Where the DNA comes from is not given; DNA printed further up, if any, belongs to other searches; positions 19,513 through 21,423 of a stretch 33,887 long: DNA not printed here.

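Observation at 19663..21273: Cytochrome b-1 has Arg where the high-potential haem (bH/bn) His ligands are expected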

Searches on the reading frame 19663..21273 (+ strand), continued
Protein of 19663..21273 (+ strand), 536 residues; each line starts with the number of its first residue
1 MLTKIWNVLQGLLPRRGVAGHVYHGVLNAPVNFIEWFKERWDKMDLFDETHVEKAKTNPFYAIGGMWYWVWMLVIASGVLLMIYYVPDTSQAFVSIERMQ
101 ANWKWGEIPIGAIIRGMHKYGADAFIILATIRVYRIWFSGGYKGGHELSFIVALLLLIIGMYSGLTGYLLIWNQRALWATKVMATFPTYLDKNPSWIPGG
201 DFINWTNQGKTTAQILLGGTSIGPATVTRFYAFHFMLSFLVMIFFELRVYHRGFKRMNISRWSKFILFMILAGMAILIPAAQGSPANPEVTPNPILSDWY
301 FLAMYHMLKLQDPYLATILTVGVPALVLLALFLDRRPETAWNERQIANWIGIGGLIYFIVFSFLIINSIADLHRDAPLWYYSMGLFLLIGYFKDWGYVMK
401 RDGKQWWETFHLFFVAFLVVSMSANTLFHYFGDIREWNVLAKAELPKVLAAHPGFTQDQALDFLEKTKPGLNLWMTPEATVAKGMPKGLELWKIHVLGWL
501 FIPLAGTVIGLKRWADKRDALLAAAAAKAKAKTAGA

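Call 41: search_protein_families(library=pfam, proteins=[P0144, P0142, P0122, L036:1524-2588:+, L036:3024-4013:+, L036:4017-5042:+, L036:5039-5884:+, L036:946-1521:+], max_evalue=0.001)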
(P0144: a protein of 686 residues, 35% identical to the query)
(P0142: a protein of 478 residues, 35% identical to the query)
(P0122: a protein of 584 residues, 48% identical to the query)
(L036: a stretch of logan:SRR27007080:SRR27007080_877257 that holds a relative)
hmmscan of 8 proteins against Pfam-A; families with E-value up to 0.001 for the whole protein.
P0144 (686 aa): 3 families
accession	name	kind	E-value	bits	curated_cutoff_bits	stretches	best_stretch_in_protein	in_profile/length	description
PF00033.24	Cytochrome_B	-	3.3e-24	86.2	27.2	1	366-513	43-183/189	Cytochrome b/b6/petB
PF13631.11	Cytochrom_B_N_2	-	1.1e-19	71.5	27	1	395-512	3-113/169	Cytochrome b(N-terminal)/b6/petB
PF00032.22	Cytochrom_B_C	-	3.7e-11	43.6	20.7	1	549-644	2-94/102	Cytochrome b(C-terminal)/b6/petD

P0142 (478 aa): 3 families
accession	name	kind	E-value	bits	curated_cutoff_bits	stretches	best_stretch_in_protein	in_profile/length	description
PF00033.24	Cytochrome_B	-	3.3e-25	89.5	27.2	2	160-309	42-184/189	Cytochrome b/b6/petB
PF13631.11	Cytochrom_B_N_2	-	7.3e-20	72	27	1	188-314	1-122/169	Cytochrome b(N-terminal)/b6/petB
PF00032.22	Cytochrom_B_C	-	1e-10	42.2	20.7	1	344-410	2-69/102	Cytochrome b(C-terminal)/b6/petD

P0122 (584 aa): 3 families
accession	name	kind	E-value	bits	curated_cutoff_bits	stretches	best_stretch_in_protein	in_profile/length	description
PF00033.24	Cytochrome_B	-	4.7e-34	118.3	27.2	1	34-212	12-183/189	Cytochrome b/b6/petB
PF13631.11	Cytochrom_B_N_2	-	3.2e-23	83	27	1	94-213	2-115/169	Cytochrome b(N-terminal)/b6/petB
PF00032.22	Cytochrom_B_C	-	1.1e-07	32.4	20.7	1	248-346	2-95/102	Cytochrome b(C-terminal)/b6/petD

L036:1524-2588:+ (354 aa): 10 families
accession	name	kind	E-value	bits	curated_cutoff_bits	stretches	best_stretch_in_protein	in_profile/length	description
PF00033.24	Cytochrome_B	-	9.5e-25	88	27.2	1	29-146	5-121/189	Cytochrome b/b6/petB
PF14358.11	DUF4405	-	6.6e-07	30.2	26.7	1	43-107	5-63/66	Domain of unknown function (DUF4405)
PF25160.1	LdpA_Fe-S-bd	-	6.1e-06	26.4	27.6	0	274-301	21-48/49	LdpA Fe-S cluster-binding domain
PF12838.12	Fer4_7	-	8.4e-06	26.6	27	1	280-330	1-49/52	4Fe-4S dicluster domain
PF13187.11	Fer4_9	-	1.6e-05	25.2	27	1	280-330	1-48/52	4Fe-4S dicluster domain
PF13237.11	Fer4_10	-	2.2e-05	24.7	25.5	1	275-329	3-52/53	4Fe-4S dicluster domain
PF12837.12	Fer4_6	-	4.6e-05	23.6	25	0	274-296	2-24/24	4Fe-4S binding domain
PF13631.11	Cytochrom_B_N_2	-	6.1e-05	23.5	27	0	97-148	2-53/169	Cytochrome b(N-terminal)/b6/petB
PF14697.11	Fer4_21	-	9.9e-05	22.8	35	1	274-329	1-51/59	4Fe-4S dicluster domain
PF13459.11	Fer4_15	-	0.00034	21.7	22.4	0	276-294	3-21/66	4Fe-4S single cluster domain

L036:3024-4013:+ (329 aa): 7 families
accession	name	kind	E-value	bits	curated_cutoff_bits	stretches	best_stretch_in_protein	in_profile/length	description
PF13187.11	Fer4_9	-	2e-08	34.6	27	1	217-286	1-50/52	4Fe-4S dicluster domain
PF13237.11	Fer4_10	-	1.6e-07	31.6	25.5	1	270-290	6-22/53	4Fe-4S dicluster domain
PF13183.11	Fer4_8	-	1.4e-06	29.2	27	1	214-287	1-68/68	4Fe-4S dicluster domain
PF12797.12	Fer4_2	-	1.9e-06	27.9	24.5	1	267-285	4-22/22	4Fe-4S binding domain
PF12838.12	Fer4_7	-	2.3e-06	28.4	27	0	217-287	1-52/52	4Fe-4S dicluster domain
PF00037.32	Fer4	-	6.6e-06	26.2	21.1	1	271-287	6-22/24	4Fe-4S binding domain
PF12837.12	Fer4_6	-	5.5e-05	23.4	25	1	271-287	7-23/24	4Fe-4S binding domain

L036:4017-5042:+ (341 aa): 6 families
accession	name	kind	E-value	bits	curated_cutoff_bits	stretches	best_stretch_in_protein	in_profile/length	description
PF17179.9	Fer4_22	-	1.8e-27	96.4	27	1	235-328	2-95/95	4Fe-4S dicluster domain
PF13534.11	Fer4_17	-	6.8e-06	27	22.2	0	262-329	1-61/61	4Fe-4S dicluster domain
PF13183.11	Fer4_8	-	1.2e-05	26.1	27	1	261-328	3-68/68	4Fe-4S dicluster domain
PF13187.11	Fer4_9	-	1.8e-05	25.1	27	1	263-327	2-50/52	4Fe-4S dicluster domain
PF12797.12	Fer4_2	-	0.0002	21.5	24.5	0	313-326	9-22/22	4Fe-4S binding domain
PF12838.12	Fer4_7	-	0.00051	20.9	27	0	235-328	2-52/52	4Fe-4S dicluster domain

L036:5039-5884:+ (281 aa): 3 families
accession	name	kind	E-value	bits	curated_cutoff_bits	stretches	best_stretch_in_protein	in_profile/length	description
PF00175.26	NAD_binding_1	-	7.2e-09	36.7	22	1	112-223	3-107/109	Oxidoreductase NAD-binding domain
PF10418.14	DHODB_Fe-S_bind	-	1.2e-08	35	23.9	1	242-274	1-40/41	Iron-sulfur cluster binding domain of dihydroorotate dehydrogenase B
PF00970.30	FAD_binding_6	-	0.00058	20.6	21.1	0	20-96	13-96/99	Oxidoreductase FAD-binding domain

L036:946-1521:+ (191 aa): 1 family
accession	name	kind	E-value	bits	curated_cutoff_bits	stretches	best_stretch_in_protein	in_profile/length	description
PF00355.32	Rieske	-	1.2e-07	32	20.3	1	105-173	21-87/88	Rieske [2Fe-2S] domain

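Call 42: find_encoding_contigs(protein=P0136, flank=9000, max_places=1)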
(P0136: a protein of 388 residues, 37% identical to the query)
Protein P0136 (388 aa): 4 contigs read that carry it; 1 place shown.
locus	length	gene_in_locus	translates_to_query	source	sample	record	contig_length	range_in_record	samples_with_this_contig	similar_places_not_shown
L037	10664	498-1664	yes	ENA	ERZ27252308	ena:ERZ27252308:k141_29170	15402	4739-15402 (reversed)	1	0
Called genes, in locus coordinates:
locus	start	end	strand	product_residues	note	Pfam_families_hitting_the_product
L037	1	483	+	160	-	?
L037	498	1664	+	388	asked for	PF00033:Cytochrome_B, PF13631:Cytochrom_B_N_2, PF00032:Cytochrom_B_C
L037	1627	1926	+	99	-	-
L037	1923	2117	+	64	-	-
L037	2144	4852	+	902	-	PF01011:PQQ (faint), PF13570:Beta-prop_ACSF4, PF13360:PQQ_2, PF07833:Cu_amine_oxidN1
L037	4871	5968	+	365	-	PF00712:DNA_pol3_beta, PF02767:DNA_pol3_beta_2, PF02768:DNA_pol3_beta_3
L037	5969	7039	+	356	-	PF02463:SMC_N, PF11398:DUF2813, PF13175:AAA_15, PF13476:AAA_23, PF13555:AAA_29, PF13304:AAA_21 (weak)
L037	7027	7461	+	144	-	PF05258:DciA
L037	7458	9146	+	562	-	-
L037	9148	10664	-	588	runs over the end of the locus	PF00664:ABC_membrane, PF00005:ABC_tran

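Call 43: find_encoding_contigs(protein=P0148, flank=9000, max_places=1)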
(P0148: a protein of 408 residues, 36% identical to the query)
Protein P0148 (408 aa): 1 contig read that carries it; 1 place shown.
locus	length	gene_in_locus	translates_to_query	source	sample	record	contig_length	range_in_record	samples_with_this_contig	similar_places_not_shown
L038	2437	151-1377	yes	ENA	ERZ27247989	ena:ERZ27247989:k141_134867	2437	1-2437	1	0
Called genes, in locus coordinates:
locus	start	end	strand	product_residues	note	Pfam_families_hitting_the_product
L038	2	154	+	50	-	?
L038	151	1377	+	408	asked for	PF00033:Cytochrome_B, PF13631:Cytochrom_B_N_2, PF00032:Cytochrom_B_C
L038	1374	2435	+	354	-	?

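Call 44: find_encoding_contigs(protein=P0131, flank=9000, max_places=1)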
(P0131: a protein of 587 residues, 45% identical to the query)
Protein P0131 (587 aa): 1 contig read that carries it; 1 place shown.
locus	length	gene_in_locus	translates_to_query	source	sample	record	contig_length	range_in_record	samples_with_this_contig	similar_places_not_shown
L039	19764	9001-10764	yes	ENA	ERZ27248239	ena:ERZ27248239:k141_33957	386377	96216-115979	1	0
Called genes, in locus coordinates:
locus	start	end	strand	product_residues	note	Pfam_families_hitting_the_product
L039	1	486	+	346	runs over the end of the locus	PF00814:TsaD, PF22521:HypF_C_2 (weak)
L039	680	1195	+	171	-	-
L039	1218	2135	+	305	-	-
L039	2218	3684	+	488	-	PF17820:PDZ_6 (faint), PF03572:Peptidase_S41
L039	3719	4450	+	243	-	PF00149:Metallophos, PF12850:Metallophos_2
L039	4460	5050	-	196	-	PF10502:Peptidase_S26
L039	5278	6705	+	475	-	PF00115:COX1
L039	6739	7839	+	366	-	PF02433:FixO, PF00034:Cytochrom_C, PF13442:Cytochrome_CBB3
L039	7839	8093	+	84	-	-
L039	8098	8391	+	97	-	-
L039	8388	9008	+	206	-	PF00355:Rieske (weak)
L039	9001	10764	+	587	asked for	PF00033:Cytochrome_B, PF13631:Cytochrom_B_N_2, PF00032:Cytochrom_B_C (weak)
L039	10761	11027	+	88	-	-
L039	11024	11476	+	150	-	-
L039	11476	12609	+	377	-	PF00033:Cytochrome_B, PF13631:Cytochrom_B_N_2, PF00037:Fer4 (faint), PF12837:Fer4_6 (faint), PF12838:Fer4_7 (faint)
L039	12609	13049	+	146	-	PF02662:FlpD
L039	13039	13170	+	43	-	-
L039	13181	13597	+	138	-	PF00034:Cytochrom_C, PF13442:Cytochrome_CBB3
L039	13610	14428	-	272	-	-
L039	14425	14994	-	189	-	PF04542:Sigma70_r2, PF08281:Sigma70_r4_2, PF04545:Sigma70_r4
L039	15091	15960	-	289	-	PF02511:Thy1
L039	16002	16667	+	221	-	PF06835:LptC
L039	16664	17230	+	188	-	-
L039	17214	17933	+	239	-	PF00005:ABC_tran, PF13304:AAA_21 (faint)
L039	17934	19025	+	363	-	PF03739:LptF_LptG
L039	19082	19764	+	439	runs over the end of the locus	PF00641:Zn_ribbon_RanBP (weak), PF00482:T2SSF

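Call 45: search_protein_families(library=pfam, proteins=[L038:1374-2435:+, L037:1-483:+, L037:1627-1926:+, L039:11476-12609:+, L035:11293-12441:+, L038:2-154:+], max_evalue=0.01)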
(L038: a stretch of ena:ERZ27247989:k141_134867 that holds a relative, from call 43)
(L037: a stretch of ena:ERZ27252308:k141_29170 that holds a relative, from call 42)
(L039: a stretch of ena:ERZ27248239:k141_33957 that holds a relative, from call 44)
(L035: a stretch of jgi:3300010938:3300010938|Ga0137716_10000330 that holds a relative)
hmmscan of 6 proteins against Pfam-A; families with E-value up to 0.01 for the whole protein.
L038:1374-2435:+ (354 aa): 5 families
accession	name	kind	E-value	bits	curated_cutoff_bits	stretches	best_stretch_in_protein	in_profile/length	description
PF00033.24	Cytochrome_B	-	1.8e-17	64.3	27.2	1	45-217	16-182/189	Cytochrome b/b6/petB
PF13631.11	Cytochrom_B_N_2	-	1.1e-10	42.2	27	1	100-212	2-113/169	Cytochrome b(N-terminal)/b6/petB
PF12837.12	Fer4_6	-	0.00098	19.4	25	1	317-333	8-24/24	4Fe-4S binding domain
PF00037.32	Fer4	-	0.003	17.7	21.1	1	314-333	4-23/24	4Fe-4S binding domain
PF14358.11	DUF4405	-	0.0074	17.2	26.7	0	48-113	5-66/66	Domain of unknown function (DUF4405)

L037:1-483:+ (160 aa): 2 families
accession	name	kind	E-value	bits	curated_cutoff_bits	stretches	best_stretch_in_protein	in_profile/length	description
PF10418.14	DHODB_Fe-S_bind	-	1.3e-10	41.2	23.9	1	121-152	1-39/41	Iron-sulfur cluster binding domain of dihydroorotate dehydrogenase B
PF00175.26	NAD_binding_1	-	1.3e-09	39.1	22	1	2-102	14-107/109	Oxidoreductase NAD-binding domain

L037:1627-1926:+ (99 aa): 6 families
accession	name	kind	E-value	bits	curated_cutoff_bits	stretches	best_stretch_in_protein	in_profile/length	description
PF20563.3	DUF6773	-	0.00074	19.8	27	1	3-78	76-154/163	Family of unknown function (DUF6773)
PF07690.21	MFS_1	-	0.0041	16.5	33.4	1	16-81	207-272/347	Major Facilitator Superfamily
PF06664.17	WLS-like_TM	-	0.0061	16.3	28.3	1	13-85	112-192/247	Wntless-like, transmembrane domain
PF07895.16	DUF1673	-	0.0064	16.9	30.4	1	2-80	45-115/204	Protein of unknown function (DUF1673)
PF17382.7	Ycf70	-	0.0099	16.7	25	1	43-81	26-62/89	Uncharacterized Ycf70-like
PF10864.13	DUF2663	-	0.01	16.7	25.2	0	3-94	9-94/127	Protein of unknown function (DUF2663)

L039:11476-12609:+ (377 aa): 11 families
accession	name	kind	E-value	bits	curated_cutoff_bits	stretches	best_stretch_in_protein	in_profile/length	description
PF00033.24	Cytochrome_B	-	1.2e-30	107.2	27.2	1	25-204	7-186/189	Cytochrome b/b6/petB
PF13631.11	Cytochrom_B_N_2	-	2e-21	77.1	27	1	90-212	2-125/169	Cytochrome b(N-terminal)/b6/petB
PF00037.32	Fer4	-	5.4e-08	32.8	21.1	2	335-356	3-24/24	4Fe-4S binding domain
PF12837.12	Fer4_6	-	8.4e-06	25.9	25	1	293-316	1-24/24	4Fe-4S binding domain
PF12838.12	Fer4_7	-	9.5e-06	26.4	27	1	300-354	1-52/52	4Fe-4S dicluster domain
PF13187.11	Fer4_9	-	1e-05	25.9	27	1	300-354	1-51/52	4Fe-4S dicluster domain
PF14697.11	Fer4_21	-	2.3e-05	24.8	35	1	294-356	1-58/59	4Fe-4S dicluster domain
PF12797.12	Fer4_2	-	0.00037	20.7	24.5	0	337-350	7-20/22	4Fe-4S binding domain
PF13484.11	Fer4_16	-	0.00044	21.4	30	0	339-360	1-21/66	4Fe-4S double cluster binding domain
PF14358.11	DUF4405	-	0.0016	19.3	26.7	1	41-103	9-66/66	Domain of unknown function (DUF4405)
PF13183.11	Fer4_8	-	0.0018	19.2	27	0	339-352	4-17/68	4Fe-4S dicluster domain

L035:11293-12441:+ (382 aa): 15 families
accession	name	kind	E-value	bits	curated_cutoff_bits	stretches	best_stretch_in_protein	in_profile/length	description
PF00033.24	Cytochrome_B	-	1.9e-24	87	27.2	1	29-205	7-186/189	Cytochrome b/b6/petB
PF13631.11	Cytochrom_B_N_2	-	1.1e-22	81.2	27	1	94-206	2-118/169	Cytochrome b(N-terminal)/b6/petB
PF12838.12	Fer4_7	-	1.4e-08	35.5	27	1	303-361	1-52/52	4Fe-4S dicluster domain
PF00037.32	Fer4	-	7.9e-08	32.3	21.1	1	341-363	2-24/24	4Fe-4S binding domain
PF13187.11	Fer4_9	-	1e-07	32.3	27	1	303-362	1-52/52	4Fe-4S dicluster domain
PF12837.12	Fer4_6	-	3e-07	30.5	25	2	339-362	1-24/24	4Fe-4S binding domain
PF13237.11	Fer4_10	-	1.3e-05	25.5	25.5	1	343-360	5-24/53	4Fe-4S dicluster domain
PF12797.12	Fer4_2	-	1.7e-05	24.9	24.5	0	342-359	5-22/22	4Fe-4S binding domain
PF13484.11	Fer4_16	-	2.5e-05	25.4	30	1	346-375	1-28/66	4Fe-4S double cluster binding domain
PF12800.12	Fer4_4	-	0.0001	22.8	24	0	302-316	2-16/17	4Fe-4S binding domain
PF14697.11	Fer4_21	-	0.00012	22.5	35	1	302-364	6-59/59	4Fe-4S dicluster domain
PF14358.11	DUF4405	-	0.0003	21.7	26.7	1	45-107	9-66/66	Domain of unknown function (DUF4405)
PF02628.20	COX15-CtaA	-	0.0016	17.9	29.9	1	72-139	239-299/322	Cytochrome oxidase assembly protein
PF13183.11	Fer4_8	-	0.0021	19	27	0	302-360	3-67/68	4Fe-4S dicluster domain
PF13534.11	Fer4_17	-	0.0027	18.7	22.2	0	303-359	1-58/61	4Fe-4S dicluster domain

L038:2-154:+ (50 aa): 0 families

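Call 56: search_solved_structures(query=window:19663-21270:+, max_evalue=0.001, show_alignments=3)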
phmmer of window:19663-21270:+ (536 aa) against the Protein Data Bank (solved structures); distinct sequences matched with E-value up to 0.001: 50.
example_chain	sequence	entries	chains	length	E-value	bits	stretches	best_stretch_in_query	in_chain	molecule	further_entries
1vf5_A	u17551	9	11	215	1.1e-26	96.7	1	32-248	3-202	CYTOCHROME B6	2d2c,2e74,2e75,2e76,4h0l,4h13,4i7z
1q90_B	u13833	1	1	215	3.2e-26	95.2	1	34-246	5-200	Cytochrome b6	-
2zt9_A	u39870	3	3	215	5.3e-25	91.2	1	32-245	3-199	Cytochrome b6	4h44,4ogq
7r0w_I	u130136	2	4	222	2.1e-24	89.2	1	34-245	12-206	Cytochrome b6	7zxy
6rqf_I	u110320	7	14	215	7.6e-24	87.4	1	34-246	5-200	Cytochrome b6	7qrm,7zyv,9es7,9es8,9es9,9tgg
7rja_K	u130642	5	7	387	2.6e-15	59.2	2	56-243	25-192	Cytochrome b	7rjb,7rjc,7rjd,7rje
2qjp_A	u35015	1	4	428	1.4e-14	56.8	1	67-249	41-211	Cytochrome b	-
5kkz_A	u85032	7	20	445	1.6e-14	56.6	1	67-249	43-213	Cytochrome b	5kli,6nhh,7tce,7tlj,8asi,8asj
2qjk_A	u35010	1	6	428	1.7e-14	56.6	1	67-249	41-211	Cytochrome b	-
2fyn_A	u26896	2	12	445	1.8e-14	56.4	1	67-249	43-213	Cytochrome b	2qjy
6nin_A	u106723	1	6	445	1.9e-14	56.4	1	67-249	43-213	Cytochrome b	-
6kls_B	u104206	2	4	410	6.6e-14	54.6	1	33-243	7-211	cytochrome b subunit | Cytochrome b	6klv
29xz_B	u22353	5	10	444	1.7e-13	53.2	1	67-249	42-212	Cytochrome b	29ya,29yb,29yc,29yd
1zrt_C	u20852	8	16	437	1.9e-13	53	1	67-249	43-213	Cytochrome b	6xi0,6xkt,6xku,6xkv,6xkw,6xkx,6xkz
29ye_B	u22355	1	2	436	1.9e-13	53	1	67-249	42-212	Cytochrome b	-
8smr_I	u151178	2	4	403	8.6e-13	50.9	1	33-202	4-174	Cytochrome b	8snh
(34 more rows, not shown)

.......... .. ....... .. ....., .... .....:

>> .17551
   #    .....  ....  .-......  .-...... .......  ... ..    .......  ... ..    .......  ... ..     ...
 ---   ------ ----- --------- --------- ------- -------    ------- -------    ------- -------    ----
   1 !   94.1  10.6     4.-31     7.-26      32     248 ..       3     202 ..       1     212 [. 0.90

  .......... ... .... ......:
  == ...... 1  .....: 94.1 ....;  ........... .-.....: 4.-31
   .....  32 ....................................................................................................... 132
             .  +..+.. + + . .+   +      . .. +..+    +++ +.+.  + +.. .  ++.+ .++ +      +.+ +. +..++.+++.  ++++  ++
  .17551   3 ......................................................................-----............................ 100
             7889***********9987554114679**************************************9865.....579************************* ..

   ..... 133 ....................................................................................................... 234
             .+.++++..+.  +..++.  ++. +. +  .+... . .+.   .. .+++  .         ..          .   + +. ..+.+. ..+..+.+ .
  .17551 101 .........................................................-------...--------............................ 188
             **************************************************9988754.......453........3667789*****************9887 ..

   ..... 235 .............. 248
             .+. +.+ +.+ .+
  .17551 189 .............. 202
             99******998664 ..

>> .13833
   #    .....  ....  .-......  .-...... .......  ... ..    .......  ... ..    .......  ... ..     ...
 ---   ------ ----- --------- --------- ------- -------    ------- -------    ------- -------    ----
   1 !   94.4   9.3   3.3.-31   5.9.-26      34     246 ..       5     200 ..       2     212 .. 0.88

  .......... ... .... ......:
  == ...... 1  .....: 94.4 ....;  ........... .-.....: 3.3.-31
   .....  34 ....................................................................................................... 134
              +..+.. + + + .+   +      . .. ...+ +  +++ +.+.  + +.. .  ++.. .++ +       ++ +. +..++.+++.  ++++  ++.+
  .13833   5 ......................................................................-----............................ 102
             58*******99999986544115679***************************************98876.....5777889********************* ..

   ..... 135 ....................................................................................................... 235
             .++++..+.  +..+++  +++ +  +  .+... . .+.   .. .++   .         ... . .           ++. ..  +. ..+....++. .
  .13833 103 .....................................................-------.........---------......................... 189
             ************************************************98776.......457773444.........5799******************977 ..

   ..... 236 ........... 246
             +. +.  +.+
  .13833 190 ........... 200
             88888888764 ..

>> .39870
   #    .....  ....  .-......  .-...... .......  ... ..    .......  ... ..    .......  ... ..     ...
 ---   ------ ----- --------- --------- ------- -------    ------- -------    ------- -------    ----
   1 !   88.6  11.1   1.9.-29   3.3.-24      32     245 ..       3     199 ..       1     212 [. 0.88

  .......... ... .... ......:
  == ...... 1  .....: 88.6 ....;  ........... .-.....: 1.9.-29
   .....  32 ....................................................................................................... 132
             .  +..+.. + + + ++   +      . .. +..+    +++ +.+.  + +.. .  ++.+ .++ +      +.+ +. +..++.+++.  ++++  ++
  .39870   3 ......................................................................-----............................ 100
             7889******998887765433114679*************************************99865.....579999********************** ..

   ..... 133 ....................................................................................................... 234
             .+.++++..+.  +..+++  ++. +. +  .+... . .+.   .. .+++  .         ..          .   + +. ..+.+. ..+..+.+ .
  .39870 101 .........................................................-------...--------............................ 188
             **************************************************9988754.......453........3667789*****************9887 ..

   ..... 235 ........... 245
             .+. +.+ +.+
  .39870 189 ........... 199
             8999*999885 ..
